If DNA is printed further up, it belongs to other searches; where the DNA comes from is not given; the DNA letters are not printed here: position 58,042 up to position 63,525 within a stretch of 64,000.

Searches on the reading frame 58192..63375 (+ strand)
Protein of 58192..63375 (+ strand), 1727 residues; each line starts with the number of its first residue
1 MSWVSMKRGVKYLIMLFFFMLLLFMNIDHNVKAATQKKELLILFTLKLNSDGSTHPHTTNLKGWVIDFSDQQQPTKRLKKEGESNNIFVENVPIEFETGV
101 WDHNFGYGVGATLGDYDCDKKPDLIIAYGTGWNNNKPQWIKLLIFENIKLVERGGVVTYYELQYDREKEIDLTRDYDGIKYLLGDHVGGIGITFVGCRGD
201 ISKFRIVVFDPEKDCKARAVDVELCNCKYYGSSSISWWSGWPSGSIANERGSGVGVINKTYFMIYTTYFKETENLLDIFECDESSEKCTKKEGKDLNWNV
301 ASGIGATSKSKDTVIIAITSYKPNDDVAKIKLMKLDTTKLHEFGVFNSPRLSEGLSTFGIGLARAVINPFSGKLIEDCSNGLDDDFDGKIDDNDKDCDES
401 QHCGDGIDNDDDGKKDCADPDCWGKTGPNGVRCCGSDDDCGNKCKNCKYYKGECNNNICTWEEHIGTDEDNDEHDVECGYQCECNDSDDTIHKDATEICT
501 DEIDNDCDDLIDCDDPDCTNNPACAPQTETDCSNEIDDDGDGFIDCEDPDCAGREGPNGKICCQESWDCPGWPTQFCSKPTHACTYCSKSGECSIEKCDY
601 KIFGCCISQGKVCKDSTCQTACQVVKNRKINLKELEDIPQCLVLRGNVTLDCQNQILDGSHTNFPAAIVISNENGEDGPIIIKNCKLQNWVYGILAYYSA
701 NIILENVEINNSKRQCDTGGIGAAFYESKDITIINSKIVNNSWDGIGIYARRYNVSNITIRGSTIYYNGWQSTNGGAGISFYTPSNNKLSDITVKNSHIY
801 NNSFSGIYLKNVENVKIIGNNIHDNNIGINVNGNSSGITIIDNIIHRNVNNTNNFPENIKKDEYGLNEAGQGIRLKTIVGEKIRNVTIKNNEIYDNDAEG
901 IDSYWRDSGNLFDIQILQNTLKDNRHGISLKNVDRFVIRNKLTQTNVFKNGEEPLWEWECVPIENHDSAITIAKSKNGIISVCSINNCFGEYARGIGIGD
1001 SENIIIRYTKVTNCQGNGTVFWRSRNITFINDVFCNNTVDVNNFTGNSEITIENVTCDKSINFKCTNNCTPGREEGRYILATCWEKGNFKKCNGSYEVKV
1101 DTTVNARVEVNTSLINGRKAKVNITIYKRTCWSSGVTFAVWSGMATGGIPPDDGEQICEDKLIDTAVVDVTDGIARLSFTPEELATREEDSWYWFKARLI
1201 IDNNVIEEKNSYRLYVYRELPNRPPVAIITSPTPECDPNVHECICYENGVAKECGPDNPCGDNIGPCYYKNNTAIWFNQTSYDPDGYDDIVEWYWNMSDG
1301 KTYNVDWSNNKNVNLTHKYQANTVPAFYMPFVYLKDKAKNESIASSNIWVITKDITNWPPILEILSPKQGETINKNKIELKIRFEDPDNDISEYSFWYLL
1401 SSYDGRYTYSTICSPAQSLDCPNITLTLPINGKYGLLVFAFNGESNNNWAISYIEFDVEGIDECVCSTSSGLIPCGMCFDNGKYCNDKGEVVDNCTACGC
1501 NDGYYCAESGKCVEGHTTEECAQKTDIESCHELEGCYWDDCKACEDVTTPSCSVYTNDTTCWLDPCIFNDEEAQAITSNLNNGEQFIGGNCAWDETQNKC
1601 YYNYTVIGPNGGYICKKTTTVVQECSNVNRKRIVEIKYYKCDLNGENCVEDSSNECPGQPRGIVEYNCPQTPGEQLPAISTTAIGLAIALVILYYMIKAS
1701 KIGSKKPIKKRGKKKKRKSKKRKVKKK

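Call 92: search_protein_families(library=pfam, proteins=[window:58192-63375:+], max_evalue=0.0001)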
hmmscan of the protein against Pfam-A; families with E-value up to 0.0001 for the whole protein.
window:58192-63375:+ (1727 aa): 2 families
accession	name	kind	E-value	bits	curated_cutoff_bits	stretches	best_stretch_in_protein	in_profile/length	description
PF13229.12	Beta_helix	-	7.5e-24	84.6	25.9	3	754-938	7-153/158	Right handed beta helix region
PF05048.19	NosD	-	9.4e-10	38.7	23.6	0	654-804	48-169/212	Periplasmic copper-binding protein (NosD)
